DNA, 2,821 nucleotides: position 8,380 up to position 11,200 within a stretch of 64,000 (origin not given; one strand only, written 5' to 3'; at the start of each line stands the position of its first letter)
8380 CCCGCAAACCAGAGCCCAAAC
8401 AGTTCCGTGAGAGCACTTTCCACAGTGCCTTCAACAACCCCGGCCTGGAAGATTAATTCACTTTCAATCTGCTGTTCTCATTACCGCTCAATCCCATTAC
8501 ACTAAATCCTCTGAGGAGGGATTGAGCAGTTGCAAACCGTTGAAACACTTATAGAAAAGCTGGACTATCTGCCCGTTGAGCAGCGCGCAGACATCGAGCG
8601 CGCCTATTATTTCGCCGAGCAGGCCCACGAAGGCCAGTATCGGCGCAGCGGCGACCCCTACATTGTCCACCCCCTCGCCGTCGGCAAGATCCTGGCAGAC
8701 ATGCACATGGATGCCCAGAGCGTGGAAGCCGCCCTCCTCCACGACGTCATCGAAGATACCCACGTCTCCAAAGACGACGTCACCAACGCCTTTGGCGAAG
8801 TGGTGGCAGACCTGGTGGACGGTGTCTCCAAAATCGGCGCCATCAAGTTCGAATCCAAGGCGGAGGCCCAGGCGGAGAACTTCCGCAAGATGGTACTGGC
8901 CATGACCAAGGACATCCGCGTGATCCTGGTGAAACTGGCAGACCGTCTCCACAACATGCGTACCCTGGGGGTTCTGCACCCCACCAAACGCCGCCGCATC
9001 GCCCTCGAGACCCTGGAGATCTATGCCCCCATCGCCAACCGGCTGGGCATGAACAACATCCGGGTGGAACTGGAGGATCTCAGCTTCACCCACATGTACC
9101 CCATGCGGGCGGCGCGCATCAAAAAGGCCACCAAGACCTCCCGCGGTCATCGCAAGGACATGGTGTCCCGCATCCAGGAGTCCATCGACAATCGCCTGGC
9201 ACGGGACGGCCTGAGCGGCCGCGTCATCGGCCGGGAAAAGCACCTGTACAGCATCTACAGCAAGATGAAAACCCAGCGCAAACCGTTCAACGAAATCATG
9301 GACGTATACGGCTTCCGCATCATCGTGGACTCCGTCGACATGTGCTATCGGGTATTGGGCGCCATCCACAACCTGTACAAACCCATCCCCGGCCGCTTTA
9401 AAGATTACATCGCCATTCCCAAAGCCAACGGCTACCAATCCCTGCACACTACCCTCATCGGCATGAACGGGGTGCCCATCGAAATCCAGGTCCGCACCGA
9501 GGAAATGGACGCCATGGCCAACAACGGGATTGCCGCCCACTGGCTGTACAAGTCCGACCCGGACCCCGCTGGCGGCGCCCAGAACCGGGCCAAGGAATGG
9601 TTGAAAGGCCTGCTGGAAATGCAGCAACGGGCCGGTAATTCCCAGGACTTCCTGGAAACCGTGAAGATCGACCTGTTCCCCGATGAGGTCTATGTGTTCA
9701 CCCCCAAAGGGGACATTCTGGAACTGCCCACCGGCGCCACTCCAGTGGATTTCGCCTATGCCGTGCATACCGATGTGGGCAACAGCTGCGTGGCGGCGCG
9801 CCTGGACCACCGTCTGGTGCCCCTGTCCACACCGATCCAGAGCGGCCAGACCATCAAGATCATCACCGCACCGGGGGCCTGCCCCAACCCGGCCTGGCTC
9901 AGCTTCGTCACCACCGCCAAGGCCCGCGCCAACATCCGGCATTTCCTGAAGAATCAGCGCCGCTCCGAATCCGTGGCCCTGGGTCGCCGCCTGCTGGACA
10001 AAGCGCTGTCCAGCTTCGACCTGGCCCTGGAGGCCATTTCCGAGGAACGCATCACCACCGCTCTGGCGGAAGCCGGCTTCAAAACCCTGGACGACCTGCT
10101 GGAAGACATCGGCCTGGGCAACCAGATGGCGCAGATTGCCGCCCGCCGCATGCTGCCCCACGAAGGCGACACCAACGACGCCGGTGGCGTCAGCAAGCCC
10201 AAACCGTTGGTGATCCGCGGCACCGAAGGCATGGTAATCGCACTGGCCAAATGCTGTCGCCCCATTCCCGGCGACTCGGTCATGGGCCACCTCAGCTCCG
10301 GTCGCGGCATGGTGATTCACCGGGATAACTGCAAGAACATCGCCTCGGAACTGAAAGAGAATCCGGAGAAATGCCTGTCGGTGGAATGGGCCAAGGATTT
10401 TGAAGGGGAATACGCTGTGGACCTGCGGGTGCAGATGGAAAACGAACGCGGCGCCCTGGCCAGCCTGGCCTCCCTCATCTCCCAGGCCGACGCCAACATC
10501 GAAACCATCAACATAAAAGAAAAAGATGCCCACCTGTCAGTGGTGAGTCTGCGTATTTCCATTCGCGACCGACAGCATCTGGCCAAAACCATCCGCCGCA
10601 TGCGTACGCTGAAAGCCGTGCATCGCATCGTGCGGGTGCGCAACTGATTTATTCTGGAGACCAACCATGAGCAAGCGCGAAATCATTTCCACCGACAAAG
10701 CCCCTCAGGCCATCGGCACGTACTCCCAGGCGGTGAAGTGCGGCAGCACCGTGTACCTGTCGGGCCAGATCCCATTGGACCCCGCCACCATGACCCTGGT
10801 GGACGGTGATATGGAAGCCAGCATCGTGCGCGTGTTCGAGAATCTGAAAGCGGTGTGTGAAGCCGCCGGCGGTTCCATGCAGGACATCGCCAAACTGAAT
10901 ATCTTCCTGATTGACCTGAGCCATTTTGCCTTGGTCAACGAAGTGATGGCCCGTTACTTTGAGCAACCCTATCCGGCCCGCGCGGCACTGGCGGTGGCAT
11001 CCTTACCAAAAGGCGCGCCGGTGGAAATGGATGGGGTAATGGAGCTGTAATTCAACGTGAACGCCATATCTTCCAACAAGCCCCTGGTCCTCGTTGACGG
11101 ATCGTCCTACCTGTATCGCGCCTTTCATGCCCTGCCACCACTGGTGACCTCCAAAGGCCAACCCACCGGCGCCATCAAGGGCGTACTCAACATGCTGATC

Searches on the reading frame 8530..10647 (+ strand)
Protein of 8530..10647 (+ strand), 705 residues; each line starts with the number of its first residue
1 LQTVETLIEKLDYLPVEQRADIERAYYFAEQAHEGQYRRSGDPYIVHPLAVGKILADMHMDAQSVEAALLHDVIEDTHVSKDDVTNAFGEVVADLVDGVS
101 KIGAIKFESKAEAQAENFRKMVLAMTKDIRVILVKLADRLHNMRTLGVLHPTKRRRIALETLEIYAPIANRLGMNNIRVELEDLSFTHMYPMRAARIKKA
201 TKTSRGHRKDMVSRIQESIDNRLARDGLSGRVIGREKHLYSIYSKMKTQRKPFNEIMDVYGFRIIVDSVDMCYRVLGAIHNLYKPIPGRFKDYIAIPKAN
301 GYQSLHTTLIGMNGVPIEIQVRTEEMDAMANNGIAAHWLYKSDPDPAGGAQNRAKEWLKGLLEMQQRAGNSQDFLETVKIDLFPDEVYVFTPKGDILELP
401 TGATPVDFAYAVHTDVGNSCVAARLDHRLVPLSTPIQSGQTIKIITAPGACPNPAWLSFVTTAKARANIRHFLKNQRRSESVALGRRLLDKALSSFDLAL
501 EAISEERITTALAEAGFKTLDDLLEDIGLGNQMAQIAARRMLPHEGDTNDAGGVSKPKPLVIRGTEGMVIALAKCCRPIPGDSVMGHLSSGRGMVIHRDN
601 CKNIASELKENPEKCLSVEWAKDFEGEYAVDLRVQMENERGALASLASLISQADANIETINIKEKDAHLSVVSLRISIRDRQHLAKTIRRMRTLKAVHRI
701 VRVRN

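Call 7: search_protein_families(library=pfam, proteins=[window:8530-10647:+], max_evalue=0.001)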
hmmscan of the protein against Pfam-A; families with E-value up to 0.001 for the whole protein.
window:8530-10647:+ (705 aa): 8 families
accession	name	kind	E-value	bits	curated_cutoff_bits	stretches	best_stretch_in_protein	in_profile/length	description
PF13328.12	HD_4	-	3.7e-51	173.4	27.2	1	25-174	1-155/156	HD domain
PF04607.23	RelA_SpoT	-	5.4e-43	146.3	27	1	234-343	1-111/113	Region found in RelA / SpoT proteins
PF02824.27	TGS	-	5.9e-21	74.7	22.2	1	387-446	1-60/60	TGS domain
PF13291.12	ACT_4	-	1.1e-15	58.5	27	1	626-702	3-80/80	ACT domain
PF19296.4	RelA_AH_RIS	-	3.3e-12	47.3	23.8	1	458-549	2-90/185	RelA/SpoT, AH and RIS domains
PF01966.28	HD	-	3.1e-10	40.8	22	1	45-143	2-116/116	HD domain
PF01842.31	ACT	-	3.2e-06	27.2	27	1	632-690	3-63/66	ACT domain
PF22629.2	ACT_AHAS_ss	-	5e-05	23.8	27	1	632-698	1-66/67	AHAS small subunit-like ACT domain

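Call 66: find_encoding_contigs(protein=window:8530-10647:+, flank=500, max_places=2)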
Protein window:8530-10647:+ (705 aa): 1 contig read that carries it; 1 place shown.
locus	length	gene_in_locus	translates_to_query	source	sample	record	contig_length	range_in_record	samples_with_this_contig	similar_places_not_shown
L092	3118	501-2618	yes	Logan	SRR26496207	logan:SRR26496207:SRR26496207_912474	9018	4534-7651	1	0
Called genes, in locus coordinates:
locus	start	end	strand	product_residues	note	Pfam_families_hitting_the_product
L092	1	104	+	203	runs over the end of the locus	PF00625:Guanylate_kin, PF13671:AAA_33 (weak)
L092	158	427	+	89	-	PF01192:RNA_pol_Rpb6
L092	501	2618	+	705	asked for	PF01966:HD, PF13328:HD_4, PF04607:RelA_SpoT, PF02824:TGS, PF19296:RelA_AH, PF28438:RelA_RIS, PF01842:ACT (weak), PF13291:ACT_4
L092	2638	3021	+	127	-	PF01042:Ribonuc_L-PSP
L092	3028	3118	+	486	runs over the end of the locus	?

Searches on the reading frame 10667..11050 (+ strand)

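Call 7: search_protein_families(library=pfam, proteins=[window:10667-11050:+], max_evalue=0.001)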
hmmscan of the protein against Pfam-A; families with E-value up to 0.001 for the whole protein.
window:10667-11050:+ (127 aa): 1 family
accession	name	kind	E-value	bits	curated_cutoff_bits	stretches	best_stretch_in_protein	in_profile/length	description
PF01042.26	Ribonuc_L-PSP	-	1.2e-34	119.4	27.3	1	10-123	2-117/121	Endoribonuclease L-PSP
